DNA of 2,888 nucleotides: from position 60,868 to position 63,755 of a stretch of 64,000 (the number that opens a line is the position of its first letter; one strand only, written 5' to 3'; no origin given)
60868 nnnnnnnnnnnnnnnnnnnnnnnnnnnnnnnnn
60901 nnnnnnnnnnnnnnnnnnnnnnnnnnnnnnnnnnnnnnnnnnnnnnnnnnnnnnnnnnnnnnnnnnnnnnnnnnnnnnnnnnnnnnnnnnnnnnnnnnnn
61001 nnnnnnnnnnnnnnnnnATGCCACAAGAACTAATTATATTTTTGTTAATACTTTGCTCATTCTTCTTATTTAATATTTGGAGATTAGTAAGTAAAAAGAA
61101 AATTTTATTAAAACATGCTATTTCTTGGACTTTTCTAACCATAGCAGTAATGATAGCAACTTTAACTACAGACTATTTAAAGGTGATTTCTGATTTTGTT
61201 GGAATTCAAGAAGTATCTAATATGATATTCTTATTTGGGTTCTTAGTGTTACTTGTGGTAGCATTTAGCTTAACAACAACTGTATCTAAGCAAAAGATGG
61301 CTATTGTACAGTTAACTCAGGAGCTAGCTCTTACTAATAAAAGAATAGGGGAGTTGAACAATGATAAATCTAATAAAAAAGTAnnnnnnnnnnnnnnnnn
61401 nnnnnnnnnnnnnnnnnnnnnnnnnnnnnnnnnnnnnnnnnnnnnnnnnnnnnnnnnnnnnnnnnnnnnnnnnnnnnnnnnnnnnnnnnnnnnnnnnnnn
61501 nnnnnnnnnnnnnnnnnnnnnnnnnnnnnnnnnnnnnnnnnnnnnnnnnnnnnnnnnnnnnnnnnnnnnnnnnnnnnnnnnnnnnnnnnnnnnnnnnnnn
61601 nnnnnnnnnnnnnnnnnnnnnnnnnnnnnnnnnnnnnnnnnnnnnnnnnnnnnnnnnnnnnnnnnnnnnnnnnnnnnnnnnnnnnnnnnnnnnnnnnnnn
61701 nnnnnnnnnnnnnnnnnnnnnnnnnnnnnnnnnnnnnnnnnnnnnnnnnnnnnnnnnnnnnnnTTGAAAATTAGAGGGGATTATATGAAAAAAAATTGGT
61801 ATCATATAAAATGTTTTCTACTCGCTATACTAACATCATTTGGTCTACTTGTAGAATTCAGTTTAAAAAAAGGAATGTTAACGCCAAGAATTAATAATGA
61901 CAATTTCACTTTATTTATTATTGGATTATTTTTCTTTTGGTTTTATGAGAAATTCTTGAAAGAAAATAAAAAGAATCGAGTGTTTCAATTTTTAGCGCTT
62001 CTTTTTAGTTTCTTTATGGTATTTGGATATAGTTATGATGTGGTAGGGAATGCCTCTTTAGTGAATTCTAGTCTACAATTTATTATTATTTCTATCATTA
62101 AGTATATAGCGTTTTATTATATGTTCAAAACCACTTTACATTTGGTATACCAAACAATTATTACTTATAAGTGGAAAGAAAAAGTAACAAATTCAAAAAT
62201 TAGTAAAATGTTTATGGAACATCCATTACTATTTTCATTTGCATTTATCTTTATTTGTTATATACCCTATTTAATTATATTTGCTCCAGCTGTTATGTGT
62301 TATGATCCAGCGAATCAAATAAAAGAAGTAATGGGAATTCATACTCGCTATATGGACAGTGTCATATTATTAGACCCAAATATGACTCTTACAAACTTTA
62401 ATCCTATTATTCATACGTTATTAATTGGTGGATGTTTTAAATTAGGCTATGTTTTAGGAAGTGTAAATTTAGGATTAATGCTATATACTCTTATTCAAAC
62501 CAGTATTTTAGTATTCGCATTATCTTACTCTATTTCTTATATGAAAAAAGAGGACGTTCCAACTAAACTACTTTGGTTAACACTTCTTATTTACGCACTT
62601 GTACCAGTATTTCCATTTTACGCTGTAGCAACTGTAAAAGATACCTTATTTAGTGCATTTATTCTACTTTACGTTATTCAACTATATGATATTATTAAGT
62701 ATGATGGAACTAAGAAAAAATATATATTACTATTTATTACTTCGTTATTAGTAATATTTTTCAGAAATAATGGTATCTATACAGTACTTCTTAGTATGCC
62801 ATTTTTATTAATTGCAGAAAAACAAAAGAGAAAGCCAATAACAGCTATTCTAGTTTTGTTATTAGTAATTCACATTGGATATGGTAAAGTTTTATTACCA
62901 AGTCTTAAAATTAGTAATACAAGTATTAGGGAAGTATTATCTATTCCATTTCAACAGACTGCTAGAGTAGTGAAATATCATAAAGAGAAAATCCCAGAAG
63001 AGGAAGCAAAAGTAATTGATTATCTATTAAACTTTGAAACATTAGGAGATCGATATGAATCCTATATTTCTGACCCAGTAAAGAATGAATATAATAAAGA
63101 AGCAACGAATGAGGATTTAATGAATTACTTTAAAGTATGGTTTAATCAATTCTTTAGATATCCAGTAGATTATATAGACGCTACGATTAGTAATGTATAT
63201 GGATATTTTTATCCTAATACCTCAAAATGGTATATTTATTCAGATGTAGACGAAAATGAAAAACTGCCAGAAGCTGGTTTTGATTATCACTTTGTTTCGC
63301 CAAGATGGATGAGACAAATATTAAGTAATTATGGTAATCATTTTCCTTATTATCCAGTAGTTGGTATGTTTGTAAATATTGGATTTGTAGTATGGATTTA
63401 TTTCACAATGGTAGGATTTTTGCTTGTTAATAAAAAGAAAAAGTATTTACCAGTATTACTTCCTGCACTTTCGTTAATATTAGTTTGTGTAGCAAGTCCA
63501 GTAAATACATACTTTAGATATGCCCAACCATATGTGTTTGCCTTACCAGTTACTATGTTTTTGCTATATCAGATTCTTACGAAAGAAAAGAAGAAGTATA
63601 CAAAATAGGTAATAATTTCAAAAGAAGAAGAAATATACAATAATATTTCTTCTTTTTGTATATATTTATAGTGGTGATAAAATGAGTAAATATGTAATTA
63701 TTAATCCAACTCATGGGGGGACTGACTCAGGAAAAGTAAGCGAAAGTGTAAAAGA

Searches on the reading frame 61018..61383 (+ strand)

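Call 56: search_protein_families(library=pfam, proteins=[window:61018-61383:+], max_evalue=0.01)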
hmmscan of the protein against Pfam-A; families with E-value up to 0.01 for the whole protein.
window:61018-61383:+ (122 aa): 1 family
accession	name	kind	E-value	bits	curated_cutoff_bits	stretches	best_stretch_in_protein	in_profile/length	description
PF10066.14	DUF2304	-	1.1e-19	71.1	25.5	1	7-108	4-105/106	Uncharacterized conserved protein (DUF2304)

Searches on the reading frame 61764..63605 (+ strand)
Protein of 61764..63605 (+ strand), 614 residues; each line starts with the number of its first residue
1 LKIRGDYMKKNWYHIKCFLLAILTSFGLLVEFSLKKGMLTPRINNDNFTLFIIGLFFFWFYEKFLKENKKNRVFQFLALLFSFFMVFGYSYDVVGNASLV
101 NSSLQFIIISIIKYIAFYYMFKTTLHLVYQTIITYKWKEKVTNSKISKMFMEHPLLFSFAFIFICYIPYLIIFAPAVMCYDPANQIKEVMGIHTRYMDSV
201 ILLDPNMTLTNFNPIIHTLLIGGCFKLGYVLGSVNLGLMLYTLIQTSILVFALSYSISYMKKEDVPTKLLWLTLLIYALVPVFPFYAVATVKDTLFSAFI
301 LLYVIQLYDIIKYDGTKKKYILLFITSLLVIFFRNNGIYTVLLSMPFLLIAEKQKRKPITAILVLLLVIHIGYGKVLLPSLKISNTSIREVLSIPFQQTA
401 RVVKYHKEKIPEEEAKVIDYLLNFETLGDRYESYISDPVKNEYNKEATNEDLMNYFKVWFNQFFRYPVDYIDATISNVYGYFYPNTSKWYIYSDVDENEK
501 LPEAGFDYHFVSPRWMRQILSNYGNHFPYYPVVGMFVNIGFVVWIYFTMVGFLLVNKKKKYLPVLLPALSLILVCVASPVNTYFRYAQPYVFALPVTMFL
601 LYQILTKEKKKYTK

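Call 56: search_protein_families(library=pfam, proteins=[window:61764-63605:+], max_evalue=0.01)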
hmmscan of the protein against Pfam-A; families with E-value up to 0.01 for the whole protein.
window:61764-63605:+ (614 aa): 1 family
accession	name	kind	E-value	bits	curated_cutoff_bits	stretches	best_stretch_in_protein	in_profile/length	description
PF19484.4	DUF6020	-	3.8e-66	224.1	28.3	1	77-602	18-591/604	Family of unknown function (DUF6020)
